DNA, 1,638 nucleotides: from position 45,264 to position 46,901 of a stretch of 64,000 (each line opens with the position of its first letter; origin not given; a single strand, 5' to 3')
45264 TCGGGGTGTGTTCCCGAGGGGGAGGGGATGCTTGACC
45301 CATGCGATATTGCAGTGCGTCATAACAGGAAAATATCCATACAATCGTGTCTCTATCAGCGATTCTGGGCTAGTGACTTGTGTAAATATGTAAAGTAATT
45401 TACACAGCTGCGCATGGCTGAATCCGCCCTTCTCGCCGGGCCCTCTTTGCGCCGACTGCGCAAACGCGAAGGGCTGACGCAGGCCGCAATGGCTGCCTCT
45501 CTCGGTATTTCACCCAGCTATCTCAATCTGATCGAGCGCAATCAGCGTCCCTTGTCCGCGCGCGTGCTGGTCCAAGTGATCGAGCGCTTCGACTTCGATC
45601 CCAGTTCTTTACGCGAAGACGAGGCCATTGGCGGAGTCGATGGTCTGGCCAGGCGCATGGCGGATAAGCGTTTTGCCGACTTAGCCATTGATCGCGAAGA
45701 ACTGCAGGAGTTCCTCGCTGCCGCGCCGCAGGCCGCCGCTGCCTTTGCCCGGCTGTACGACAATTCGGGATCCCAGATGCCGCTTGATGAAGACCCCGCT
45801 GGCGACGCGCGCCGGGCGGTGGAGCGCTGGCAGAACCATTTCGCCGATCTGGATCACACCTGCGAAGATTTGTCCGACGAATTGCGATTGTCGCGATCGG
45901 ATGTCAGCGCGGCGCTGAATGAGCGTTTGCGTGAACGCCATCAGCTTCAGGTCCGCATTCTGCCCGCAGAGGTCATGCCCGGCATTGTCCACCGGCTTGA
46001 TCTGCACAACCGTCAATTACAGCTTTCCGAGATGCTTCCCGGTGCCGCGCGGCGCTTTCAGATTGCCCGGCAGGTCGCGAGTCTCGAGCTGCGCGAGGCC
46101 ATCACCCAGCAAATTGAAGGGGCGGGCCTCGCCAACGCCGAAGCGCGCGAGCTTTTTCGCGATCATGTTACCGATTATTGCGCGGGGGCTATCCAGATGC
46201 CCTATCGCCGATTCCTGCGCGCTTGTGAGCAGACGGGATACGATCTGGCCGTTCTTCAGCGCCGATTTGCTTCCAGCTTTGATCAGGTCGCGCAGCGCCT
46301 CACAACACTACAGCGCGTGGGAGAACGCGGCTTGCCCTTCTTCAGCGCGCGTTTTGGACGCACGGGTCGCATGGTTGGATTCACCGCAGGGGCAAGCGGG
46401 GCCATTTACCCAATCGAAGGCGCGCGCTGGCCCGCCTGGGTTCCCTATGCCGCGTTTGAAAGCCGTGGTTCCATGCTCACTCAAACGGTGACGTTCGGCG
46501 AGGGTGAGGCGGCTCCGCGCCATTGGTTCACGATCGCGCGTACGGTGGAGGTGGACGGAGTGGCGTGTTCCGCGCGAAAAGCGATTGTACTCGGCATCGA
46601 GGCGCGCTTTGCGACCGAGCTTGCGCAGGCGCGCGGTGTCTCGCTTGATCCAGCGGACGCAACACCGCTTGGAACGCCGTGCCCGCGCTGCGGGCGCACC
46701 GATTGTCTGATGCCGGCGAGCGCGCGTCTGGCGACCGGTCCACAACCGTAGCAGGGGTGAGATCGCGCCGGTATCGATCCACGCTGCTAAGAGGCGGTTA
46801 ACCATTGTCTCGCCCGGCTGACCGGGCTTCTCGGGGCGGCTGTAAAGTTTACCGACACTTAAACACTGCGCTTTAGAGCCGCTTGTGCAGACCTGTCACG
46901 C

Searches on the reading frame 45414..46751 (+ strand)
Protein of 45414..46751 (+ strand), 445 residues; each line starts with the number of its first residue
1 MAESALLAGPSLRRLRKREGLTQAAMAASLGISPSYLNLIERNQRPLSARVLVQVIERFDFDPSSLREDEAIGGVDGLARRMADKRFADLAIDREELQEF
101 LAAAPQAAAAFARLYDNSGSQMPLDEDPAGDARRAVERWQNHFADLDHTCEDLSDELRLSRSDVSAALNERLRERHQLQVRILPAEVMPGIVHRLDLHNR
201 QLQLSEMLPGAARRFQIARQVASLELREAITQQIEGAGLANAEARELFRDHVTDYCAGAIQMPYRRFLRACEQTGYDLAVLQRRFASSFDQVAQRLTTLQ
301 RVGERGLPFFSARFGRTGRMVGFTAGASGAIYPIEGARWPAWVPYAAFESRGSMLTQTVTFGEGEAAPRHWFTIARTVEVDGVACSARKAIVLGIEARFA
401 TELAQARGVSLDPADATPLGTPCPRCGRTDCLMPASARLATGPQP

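Call 6: search_protein_families(library=ncbifam, proteins=[window:45414-46751:+])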
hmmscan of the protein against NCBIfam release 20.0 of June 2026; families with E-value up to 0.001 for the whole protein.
window:45414-46751:+ (445 aa): 2 families
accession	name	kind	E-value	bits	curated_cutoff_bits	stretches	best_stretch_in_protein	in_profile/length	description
NF038139.1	Reg_Aceta_RamB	equivalog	3.3e-73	246.9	700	1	8-433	3-443/465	acetate metabolism transcriptional regulator RamB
TIGR03070.1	couple_hipB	subfamily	0.00023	21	71.65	1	11-57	6-52/58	type II toxin-antitoxin system Y4mF family antitoxin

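Call 7: search_protein_families(library=pfam, proteins=[window:45414-46751:+])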
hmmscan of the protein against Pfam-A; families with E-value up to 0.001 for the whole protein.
window:45414-46751:+ (445 aa): 6 families
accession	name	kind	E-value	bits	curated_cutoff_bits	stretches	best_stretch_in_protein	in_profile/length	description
PF09856.14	ScfRs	-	3.5e-22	79.4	24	1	298-437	1-139/157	Short-chain fatty acyl coenzyme A regulator, C-terminal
PF06114.19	Peptidase_M78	-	1.9e-15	57.2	22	1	174-297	2-123/123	IrrE N-terminal-like domain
PF13560.12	HTH_31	-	1.3e-11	45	27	1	11-67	5-62/64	Helix-turn-helix domain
PF01381.28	HTH_3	-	3.6e-11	43.4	23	1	12-64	1-53/55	Helix-turn-helix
PF12844.13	HTH_19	-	1.4e-09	38.1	30.2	1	12-64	4-56/64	Helix-turn-helix domain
PF13744.12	HTH_37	-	9.1e-06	25.8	27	0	12-62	23-74/80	Helix-turn-helix domain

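Call 17: find_homologous_proteins(query=window:45414-46748:+, max_evalue=1e-30)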
Query window:45414-46748:+ (445 aa): 3709 proteins with E <= 1e-30 among 8000 candidates; the best 120 are listed.
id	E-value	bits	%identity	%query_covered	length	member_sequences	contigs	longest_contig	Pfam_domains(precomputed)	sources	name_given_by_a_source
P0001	7.3e-268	906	92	100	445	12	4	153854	PF12844.14,PF09856.15,PF01381.29,PF06114.20,PF13560.13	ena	-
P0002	8.8e-268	906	92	99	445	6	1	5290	PF12844.14,PF09856.15,PF01381.29,PF06114.20,PF13560.13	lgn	-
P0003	1.7e-267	905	92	99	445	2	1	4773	PF12844.14,PF09856.15,PF01381.29,PF06114.20,PF13560.13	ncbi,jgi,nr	ncbi:MAG: short-chain fatty acyl-CoA regulator family protein [Erythrobacter sp.]|jgi:predicted tran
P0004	1.9e-267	905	93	99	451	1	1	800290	PF12844.14,PF09856.15,PF01381.29,PF06114.20,PF13560.13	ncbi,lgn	ncbi:MAG: short-chain fatty acyl-CoA regulator family protein [Pseudomonadota bacterium]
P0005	2.2e-266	901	91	100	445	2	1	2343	PF12844.14,PF09856.15,PF01381.29,PF06114.20,PF13560.13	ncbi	ncbi:MAG: short-chain fatty acyl-CoA regulator family protein [Pseudomonadota bacterium]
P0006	4.3e-264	894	90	99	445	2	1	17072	PF12844.14,PF09856.15,PF01381.29,PF06114.20,PF13560.13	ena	-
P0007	1.1e-263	892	91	99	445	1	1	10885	PF12844.14,PF09856.15,PF01381.29,PF06114.20,PF13560.13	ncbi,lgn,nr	ncbi:MAG: short-chain fatty acyl-CoA regulator family protein [Pseudomonadota bacterium]|nr:short-ch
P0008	4.0e-263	891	90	99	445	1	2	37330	PF12844.14,PF09856.15,PF01381.29,PF06114.20,PF13560.13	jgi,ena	-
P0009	6.1e-262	887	91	99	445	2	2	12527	PF12844.14,PF09856.15,PF01381.29,PF06114.20,PF13560.13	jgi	jgi:predicted transcriptional regulator/DNA-binding XRE family transcriptional regulator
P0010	6.4e-262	887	90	100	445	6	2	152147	PF12844.14,PF09856.15,PF01381.29,PF06114.20,PF13560.13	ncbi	-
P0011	1.6e-260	882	90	99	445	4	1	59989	PF12844.14,PF09856.15,PF01381.29,PF06114.20,PF13560.13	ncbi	ncbi:MAG: short-chain fatty acyl-CoA regulator family protein [Erythrobacter sp.]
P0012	9.1e-260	880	90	99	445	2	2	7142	PF12844.14,PF09856.15,PF01381.29,PF06114.20,PF13560.13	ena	-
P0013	1.9e-259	879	90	99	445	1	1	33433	PF12844.14,PF09856.15,PF01381.29,PF06114.20,PF13560.13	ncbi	-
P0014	1.7e-258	875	89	100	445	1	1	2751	PF12844.14,PF09856.15,PF01381.29,PF06114.20,PF13560.13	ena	-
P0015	3.9e-258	874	89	100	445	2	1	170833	PF12844.14,PF09856.15,PF01381.29,PF06114.20,PF13560.13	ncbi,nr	ncbi:MAG: short-chain fatty acyl-CoA regulator family protein [Erythrobacter sp.]|nr:short-chain fat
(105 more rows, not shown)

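Call 19: find_related_loci(query=A1, collection=genome_contigs, flank=3000)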
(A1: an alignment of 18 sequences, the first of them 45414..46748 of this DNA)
Query A1 (445 aa) in genome_contigs; peptide patterns used: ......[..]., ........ (x = any residue, [..] = any of these).
413 stretches matched a pattern; 193 encode a relative of the query (tblastn E <= 1e-3); the best 80 are kept; 80 distinct loci.
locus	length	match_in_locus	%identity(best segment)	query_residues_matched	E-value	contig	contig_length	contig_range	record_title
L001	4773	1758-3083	92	1-442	0e+0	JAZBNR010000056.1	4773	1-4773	MAG: Erythrobacter sp. isolate bin.821 k117_7736645, whole genome shotgun sequence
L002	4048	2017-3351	91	1-445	0e+0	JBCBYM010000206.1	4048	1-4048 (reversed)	MAG: Pseudomonadota bacterium isolate J06656_7 NODE_206_length_4048_cov_5.860489, whole genome shotgun sequence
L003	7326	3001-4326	91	1-442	0e+0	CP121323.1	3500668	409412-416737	MAG: Erythrobacter sp. isolate NCC532_bact_1512 chromosome, complete genome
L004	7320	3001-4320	91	1-440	0e+0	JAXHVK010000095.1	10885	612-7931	MAG: Pseudomonadota bacterium isolate MAG75_plastic_biofilm MAG75_95, whole genome shotgun sequence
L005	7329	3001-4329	90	1-443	0e+0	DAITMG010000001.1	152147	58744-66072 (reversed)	MAG TPA_asm: Erythrobacter sp. isolate CTOTU7343 NODE_36_length_152147_cov_34.113938, whole genome shotgun sequence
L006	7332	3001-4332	90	1-444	0e+0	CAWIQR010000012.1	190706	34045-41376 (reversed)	MAG: uncultured Alphaproteobacteria bacterium isolate MFD03250.bin.1.167 genome assembly, contig: contig_9, whole genome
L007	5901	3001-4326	89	1-442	0e+0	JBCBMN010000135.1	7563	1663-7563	MAG: Pseudomonadota bacterium isolate J06630_10 NODE_135_length_7563_cov_6.749933, whole genome shotgun sequence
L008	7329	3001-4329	89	1-443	0e+0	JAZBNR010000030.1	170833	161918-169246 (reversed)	MAG: Erythrobacter sp. isolate bin.821 k117_3632751, whole genome shotgun sequence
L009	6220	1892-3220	90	1-443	0e+0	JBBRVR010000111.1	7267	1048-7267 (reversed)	MAG: Sphingomonadales bacterium isolate La3_metabat2.211 La3_metabat2.211_K_1469106_L_7267_cov_16.0000, whole genome sho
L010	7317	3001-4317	90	1-439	0e+0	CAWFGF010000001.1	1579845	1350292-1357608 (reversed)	MAG: uncultured Alphaproteobacteria bacterium isolate MFD03250.bin.1.182 genome assembly, contig: contig_12, whole genom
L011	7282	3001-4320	82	1-440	0e+0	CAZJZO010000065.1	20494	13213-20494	MAG TPA_asm: uncultured Porphyrobacter sp. isolate SRP135972_co2_87 genome assembly, contig: NODE_2085_length_20494_cov_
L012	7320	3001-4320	84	1-440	0e+0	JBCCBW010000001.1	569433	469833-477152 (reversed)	MAG: Pseudomonadota bacterium isolate P01_A01_bin.44 k141_1474179_length_569433_cov_33.4818, whole genome shotgun sequen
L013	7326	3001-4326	83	1-443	0e+0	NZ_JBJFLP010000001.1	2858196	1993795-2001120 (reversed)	Erythrobacter sp. GH1-10 contig1, whole genome shotgun sequence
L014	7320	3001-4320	83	1-440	0e+0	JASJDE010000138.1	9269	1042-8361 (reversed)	MAG: Erythrobacter sp. isolate MO_188.B18 MO_188.c_8794, whole genome shotgun sequence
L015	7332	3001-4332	90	1-444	0e+0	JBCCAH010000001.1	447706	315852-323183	MAG: Pseudomonadota bacterium isolate P01_A01_bin.136 k141_191766_length_447706_cov_177.6089, whole genome shotgun seque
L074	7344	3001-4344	76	1-445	0e+0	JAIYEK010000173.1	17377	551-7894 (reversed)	MAG: Erythrobacteraceae bacterium isolate H1_MAG_00064 pond_H1_MAG_00064_000000000342, whole genome shotgun sequence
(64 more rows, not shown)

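Call 24: search_dna_similar(query=window:45414-46748:+, collection=plasmids, mode=protein, max_rows=40, max_evalue=1e-20)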
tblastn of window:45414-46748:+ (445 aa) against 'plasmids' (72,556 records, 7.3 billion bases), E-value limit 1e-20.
Records with a match: 227; places in all: 242; records where one place covers at least 80% of the query: 223.
Best place of each record, by identity: <60% 227.
By first word of the organism name: Sinorhizobium 82; Rhizobium 24; Azospirillum 18; Streptomyces 16; Paracoccus 14; Ensifer 10; Rhodovulum 6; Shinella 6; Bartonella 5; Mesorhizobium 4; and 30 more.
By predicted mobility (MOB-suite, as given by PLSDB): non-mobilizable 121; mobilizable 70; conjugative 36.
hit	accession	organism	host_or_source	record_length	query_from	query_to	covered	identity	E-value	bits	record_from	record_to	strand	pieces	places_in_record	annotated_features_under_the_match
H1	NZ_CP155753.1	Sphingomonas parapaucimobilis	Chinese cabbage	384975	1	431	97%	50.0%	3e-101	338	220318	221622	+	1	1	short-chain fatty acyl-CoA regulator family protein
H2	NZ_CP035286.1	Paracoccus versutus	whole organism,soil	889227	6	431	96%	39.5%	6e-60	218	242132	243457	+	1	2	helix-turn-helix transcriptional regulator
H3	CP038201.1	Paracoccus ferrooxidans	single cell,bioreactor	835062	6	431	96%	39.5%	2e-59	217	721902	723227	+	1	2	XRE family transcriptional regulator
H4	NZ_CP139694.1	Limimaricola variabilis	Bacterial Culture,hydrothermal vent ...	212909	6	431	96%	39.4%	7e-67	239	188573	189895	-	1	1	short-chain fatty acyl-CoA regulator family protein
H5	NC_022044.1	Paracoccus aminophilus JCM 7686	-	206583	6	431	96%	39.0%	9e-60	218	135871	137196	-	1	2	short-chain fatty acyl-CoA regulator family protein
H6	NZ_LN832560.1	Paracoccus aminovorans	-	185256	6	431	96%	39.0%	2e-52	196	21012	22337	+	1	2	short-chain fatty acyl-CoA regulator family protein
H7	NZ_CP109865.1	Paracoccus aminovorans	bacteria,human fecal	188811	6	431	96%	39.0%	5e-52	195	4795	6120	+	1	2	short-chain fatty acyl-CoA regulator family protein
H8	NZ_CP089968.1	Cereibacter azotoformans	Owen's River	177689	6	431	96%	38.5%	3e-59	216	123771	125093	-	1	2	helix-turn-helix transcriptional regulator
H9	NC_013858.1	Azospirillum sp. B510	-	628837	1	431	97%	37.9%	3e-70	248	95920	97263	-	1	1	short-chain fatty acyl-CoA regulator family protein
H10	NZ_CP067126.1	Paracoccus alcaliphilus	whole organism,soil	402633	6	431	96%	38.1%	1e-60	220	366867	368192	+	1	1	short-chain fatty acyl-CoA regulator family protein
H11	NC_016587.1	Azospirillum lipoferum 4B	-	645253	1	431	97%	37.7%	7e-71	250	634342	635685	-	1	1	short-chain fatty acyl-CoA regulator family protein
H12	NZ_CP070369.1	Paracoccus methylovorus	whole organism,grassland soil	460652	6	431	96%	37.7%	1e-61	223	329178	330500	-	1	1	helix-turn-helix transcriptional regulator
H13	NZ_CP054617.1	Azospirillum oryzae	cell culture,soil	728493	1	431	97%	37.2%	1e-68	244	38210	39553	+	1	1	short-chain fatty acyl-CoA regulator family protein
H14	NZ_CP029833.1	Azospirillum ramasamyi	single cell,Cow dung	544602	1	431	97%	37.0%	6e-69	244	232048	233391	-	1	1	short-chain fatty acyl-CoA regulator family protein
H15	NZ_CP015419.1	Rhodovulum sulfidophilum DSM 1374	cell culture,marine mud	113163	6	431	96%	37.4%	5e-53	198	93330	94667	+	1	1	helix-turn-helix transcriptional regulator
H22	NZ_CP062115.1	Aminobacter sp. SR38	bacterial pure culture,soil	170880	1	431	97%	35.4%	1e-59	218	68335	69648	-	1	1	helix-turn-helix transcriptional regulator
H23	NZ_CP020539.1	Sphingobium herbicidovorans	cell culture,soil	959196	2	431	97%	35.4%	6e-56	207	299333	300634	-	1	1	short-chain fatty acyl-CoA regulator family protein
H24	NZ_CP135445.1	Thioclava sp. FTW29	-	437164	9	431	95%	35.9%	1e-58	214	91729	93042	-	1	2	short-chain fatty acyl-CoA regulator family protein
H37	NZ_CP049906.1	Diaphorobacter sp. HDW4B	single bacterial strain,Hydrophilus ...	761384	9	431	95%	34.5%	7e-50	189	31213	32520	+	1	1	short-chain fatty acyl-CoA regulator family protein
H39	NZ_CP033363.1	Mesorhizobium sp. NZP2077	cell culture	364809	1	432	97%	33.6%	1e-49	189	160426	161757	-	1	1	helix-turn-helix transcriptional regulator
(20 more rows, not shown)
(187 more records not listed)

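Call 26: get_annotated_region(hit=H1, flank=4000)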
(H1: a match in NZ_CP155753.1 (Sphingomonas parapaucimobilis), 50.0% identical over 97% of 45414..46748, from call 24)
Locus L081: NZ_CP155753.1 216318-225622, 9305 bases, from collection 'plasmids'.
description: Sphingomonas parapaucimobilis strain YK209 plasmid unnamed5, complete sequence
organism: Sphingomonas parapaucimobilis (NCBI taxid 28213)
taxonomy: Bacteria; Pseudomonadota; Alphaproteobacteria; Sphingomonadales; Sphingomonadaceae; Sphingomonas; Sphingomonas parapaucimobilis
host: -; source: Chinese cabbage; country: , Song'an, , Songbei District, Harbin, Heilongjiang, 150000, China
typing (MOB-suite, as given by PLSDB): non-mobilizable
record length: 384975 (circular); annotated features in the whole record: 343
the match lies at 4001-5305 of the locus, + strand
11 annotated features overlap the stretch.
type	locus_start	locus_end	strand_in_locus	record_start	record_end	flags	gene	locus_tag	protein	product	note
CDS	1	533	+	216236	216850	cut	-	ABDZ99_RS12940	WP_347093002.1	DUF4893 domain-containing protein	-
CDS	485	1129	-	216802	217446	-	-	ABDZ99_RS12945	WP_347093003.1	hypothetical protein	-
CDS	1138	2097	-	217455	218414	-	-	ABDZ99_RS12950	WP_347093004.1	cation diffusion facilitator family transporter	-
CDS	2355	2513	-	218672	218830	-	-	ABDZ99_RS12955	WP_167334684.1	hypothetical protein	-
CDS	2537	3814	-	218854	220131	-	aceA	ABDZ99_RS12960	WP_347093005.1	isocitrate lyase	GO:0019752 - carboxylic acid metabolic process [Evidence IEA]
CDS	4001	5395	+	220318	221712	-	-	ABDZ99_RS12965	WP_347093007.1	short-chain fatty acyl-CoA regulator family protein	-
CDS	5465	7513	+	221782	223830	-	-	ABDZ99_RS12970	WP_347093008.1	EAL domain-containing protein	-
CDS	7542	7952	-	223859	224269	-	-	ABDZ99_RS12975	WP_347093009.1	response regulator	GO:0000160 - phosphorelay signal transduction system [Evidence IEA]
CDS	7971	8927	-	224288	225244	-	-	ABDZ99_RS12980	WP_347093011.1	aldo/keto reductase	-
CDS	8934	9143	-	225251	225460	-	-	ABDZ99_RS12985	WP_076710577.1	hypothetical protein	-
CDS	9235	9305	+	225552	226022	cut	-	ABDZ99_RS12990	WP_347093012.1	DUF4126 family protein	-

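Call 27: get_annotated_region(hit=H2, flank=5000)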
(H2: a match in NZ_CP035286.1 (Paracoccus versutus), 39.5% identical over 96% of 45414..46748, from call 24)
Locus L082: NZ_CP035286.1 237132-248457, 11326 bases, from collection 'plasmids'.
description: Paracoccus versutus strain UW1 plasmid pTAV3, complete sequence
organism: Paracoccus versutus (NCBI taxid 34007)
taxonomy: Bacteria; Pseudomonadota; Alphaproteobacteria; Rhodobacterales; Paracoccaceae; Paracoccus; Paracoccus versutus
host: -; source: whole organism,soil; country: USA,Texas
typing (MOB-suite, as given by PLSDB): non-mobilizable; replicon rep_cluster_229
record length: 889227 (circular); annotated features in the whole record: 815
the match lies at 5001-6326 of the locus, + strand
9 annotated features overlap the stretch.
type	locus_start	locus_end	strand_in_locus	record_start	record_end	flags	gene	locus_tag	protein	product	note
CDS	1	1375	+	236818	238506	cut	xrtE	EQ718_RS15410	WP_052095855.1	exosortase E/protease, VPEID-CTERM system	GO:0043687 - post-translational protein modification [Evidence IEA]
CDS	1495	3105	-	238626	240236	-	-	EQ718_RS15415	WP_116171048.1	isocitrate lyase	GO:0019752 - carboxylic acid metabolic process [Evidence IEA]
CDS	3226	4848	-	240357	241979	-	aceB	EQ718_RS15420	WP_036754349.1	malate synthase A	GO:0006099 - tricarboxylic acid cycle [Evidence IEA]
CDS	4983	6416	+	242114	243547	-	-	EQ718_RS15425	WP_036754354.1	helix-turn-helix transcriptional regulator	-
CDS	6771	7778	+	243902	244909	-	-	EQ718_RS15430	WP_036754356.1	ABC transporter substrate-binding protein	-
CDS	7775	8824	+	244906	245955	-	-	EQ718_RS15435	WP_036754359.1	iron ABC transporter permease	-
CDS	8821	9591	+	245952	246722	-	-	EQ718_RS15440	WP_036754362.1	ABC transporter ATP-binding protein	-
CDS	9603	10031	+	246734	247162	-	-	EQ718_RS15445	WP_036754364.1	pseudoazurin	-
CDS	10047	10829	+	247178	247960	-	-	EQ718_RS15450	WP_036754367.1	methyltransferase domain-containing protein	-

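Call 28: get_annotated_region(hit=H9, flank=4000)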
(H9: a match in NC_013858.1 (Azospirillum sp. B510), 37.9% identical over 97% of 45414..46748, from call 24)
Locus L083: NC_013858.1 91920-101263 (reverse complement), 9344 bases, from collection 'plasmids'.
description: Azospirillum sp. B510 plasmid pAB510d, complete sequence
organism: Azospirillum sp. B510 (NCBI taxid 137722)
taxonomy: Bacteria; Pseudomonadota; Alphaproteobacteria; Rhodospirillales; Azospirillaceae; Azospirillum; Azospirillum sp. B510
host: -; source: -; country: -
typing (MOB-suite, as given by PLSDB): non-mobilizable
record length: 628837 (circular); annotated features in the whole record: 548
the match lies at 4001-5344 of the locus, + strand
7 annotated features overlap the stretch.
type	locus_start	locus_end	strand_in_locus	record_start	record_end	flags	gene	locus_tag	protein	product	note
CDS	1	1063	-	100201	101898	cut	-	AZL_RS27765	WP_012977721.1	methyl-accepting chemotaxis protein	GO:0007165 - signal transduction [Evidence IEA]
CDS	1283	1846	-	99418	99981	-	-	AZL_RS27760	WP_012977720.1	DJ-1/PfpI family protein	-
CDS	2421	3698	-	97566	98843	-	aceA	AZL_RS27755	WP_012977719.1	isocitrate lyase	GO:0019752 - carboxylic acid metabolic process [Evidence IEA]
CDS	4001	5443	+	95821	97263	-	-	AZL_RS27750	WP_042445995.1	short-chain fatty acyl-CoA regulator family protein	-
CDS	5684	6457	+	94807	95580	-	-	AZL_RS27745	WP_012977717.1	ferredoxin--NADP reductase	-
CDS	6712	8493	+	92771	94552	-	-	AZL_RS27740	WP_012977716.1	glycosyl hydrolase family 17 protein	GO:0005975 - carbohydrate metabolic process [Evidence IEA]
CDS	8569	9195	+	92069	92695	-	-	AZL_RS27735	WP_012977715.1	LysE family translocator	-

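Call 66: search_solved_structures(query=window:45414-46748:+, max_evalue=0.001, show_alignments=1)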
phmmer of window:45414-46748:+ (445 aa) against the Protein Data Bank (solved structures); distinct sequences matched with E-value up to 0.001: 6.
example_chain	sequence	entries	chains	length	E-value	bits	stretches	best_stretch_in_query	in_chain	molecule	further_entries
6cyy_A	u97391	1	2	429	1.6e-34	122.7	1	138-435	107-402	HTH-type transcriptional regulator PrpR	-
6cyj_A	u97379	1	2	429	1.6e-34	122.7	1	137-435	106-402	HTH-type transcriptional regulator PrpR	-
6cz6_A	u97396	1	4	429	2.1e-34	122.3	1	138-435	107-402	HTH-type transcriptional regulator PrpR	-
6d2s_A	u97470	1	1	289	1e-28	103.6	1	140-413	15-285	HTH-type transcriptional regulator PrpR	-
9sf2_A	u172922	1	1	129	0.00023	23.4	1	9-71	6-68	Transcriptional regulator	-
9xz9_A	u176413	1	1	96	0.00077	21.6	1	11-66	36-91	Quorum sensing controller protein QseC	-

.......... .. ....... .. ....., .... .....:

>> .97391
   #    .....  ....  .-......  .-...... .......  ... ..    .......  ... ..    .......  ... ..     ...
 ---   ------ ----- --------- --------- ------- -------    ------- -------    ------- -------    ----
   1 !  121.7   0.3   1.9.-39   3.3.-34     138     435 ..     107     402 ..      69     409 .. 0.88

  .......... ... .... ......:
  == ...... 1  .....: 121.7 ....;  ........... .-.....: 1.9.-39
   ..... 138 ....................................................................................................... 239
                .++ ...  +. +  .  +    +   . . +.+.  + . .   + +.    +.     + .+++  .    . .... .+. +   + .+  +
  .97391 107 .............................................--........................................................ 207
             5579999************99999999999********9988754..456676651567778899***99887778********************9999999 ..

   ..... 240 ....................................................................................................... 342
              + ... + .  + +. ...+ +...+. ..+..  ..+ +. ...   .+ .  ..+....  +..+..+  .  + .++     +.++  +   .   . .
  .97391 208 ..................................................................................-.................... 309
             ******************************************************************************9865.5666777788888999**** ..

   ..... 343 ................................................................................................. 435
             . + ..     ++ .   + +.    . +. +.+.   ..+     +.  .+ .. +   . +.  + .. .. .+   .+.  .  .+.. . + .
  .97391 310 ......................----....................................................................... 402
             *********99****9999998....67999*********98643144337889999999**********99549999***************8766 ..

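Call 71: get_annotated_region(hit=H4, flank=2500)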
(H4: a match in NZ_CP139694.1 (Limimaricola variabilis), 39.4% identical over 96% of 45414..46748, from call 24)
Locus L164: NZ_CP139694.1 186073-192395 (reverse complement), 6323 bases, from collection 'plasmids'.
description: Limimaricola variabilis strain OXR-209 plasmid unnamed03, complete sequence
organism: Limimaricola variabilis (NCBI taxid 1492771)
taxonomy: Bacteria; Pseudomonadota; Alphaproteobacteria; Rhodobacterales; Paracoccaceae; Limimaricola; Limimaricola variabilis
host: -; source: Bacterial Culture,hydrothermal vent plume; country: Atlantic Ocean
typing (MOB-suite, as given by PLSDB): non-mobilizable; replicon rep_cluster_378
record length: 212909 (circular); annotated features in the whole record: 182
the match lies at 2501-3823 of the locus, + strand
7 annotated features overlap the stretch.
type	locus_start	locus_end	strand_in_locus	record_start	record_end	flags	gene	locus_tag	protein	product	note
CDS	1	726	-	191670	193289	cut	-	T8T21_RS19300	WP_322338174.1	isocitrate lyase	GO:0019752 - carboxylic acid metabolic process [Evidence IEA]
CDS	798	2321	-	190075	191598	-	-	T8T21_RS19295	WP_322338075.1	malate synthase A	-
CDS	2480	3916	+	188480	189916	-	-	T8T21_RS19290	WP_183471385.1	short-chain fatty acyl-CoA regulator family protein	-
CDS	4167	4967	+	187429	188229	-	thiD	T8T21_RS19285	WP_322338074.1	bifunctional hydroxymethylpyrimidine kinase/phosphomethylpyrimidine kinase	GO:0009228 - thiamine biosynthetic process [Evidence IEA]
CDS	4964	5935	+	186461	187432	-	-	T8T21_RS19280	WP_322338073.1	FAD-dependent oxidoreductase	-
CDS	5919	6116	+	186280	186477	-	thiS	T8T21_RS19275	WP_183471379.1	sulfur carrier protein ThiS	GO:0009228 - thiamine biosynthetic process [Evidence IEA]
CDS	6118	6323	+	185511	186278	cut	-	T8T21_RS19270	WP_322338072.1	thiazole synthase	-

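Call 72: get_annotated_region(hit=H8, flank=2500)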
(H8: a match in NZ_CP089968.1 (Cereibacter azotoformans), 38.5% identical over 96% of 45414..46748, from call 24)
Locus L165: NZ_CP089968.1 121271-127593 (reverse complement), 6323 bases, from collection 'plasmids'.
description: Cereibacter azotoformans strain ORIO plasmid pORIO2, complete sequence
organism: Cereibacter azotoformans (NCBI taxid 43057)
taxonomy: Bacteria; Pseudomonadota; Alphaproteobacteria; Rhodobacterales; Paracoccaceae; Cereibacter; Cereibacter azotoformans
host: -; source: Owen's River; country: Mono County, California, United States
typing (MOB-suite, as given by PLSDB): conjugative; replicon rep_cluster_579; relaxase MOBF; mating-pair formation MPF_F
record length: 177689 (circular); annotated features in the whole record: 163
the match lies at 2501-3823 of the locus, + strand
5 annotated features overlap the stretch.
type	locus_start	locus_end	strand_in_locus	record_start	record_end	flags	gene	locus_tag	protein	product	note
CDS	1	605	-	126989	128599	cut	-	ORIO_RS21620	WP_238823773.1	isocitrate lyase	GO:0019752 - carboxylic acid metabolic process [Evidence IEA]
CDS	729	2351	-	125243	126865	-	aceB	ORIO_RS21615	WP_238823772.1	malate synthase A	GO:0006099 - tricarboxylic acid cycle [Evidence IEA]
CDS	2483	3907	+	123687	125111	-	-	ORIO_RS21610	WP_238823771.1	helix-turn-helix transcriptional regulator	-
CDS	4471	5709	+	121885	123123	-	-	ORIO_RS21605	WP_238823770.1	aromatic ring-hydroxylating dioxygenase subunit alpha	-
CDS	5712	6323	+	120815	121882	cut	-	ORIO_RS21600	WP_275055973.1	hybrid-cluster NAD(P)-dependent oxidoreductase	-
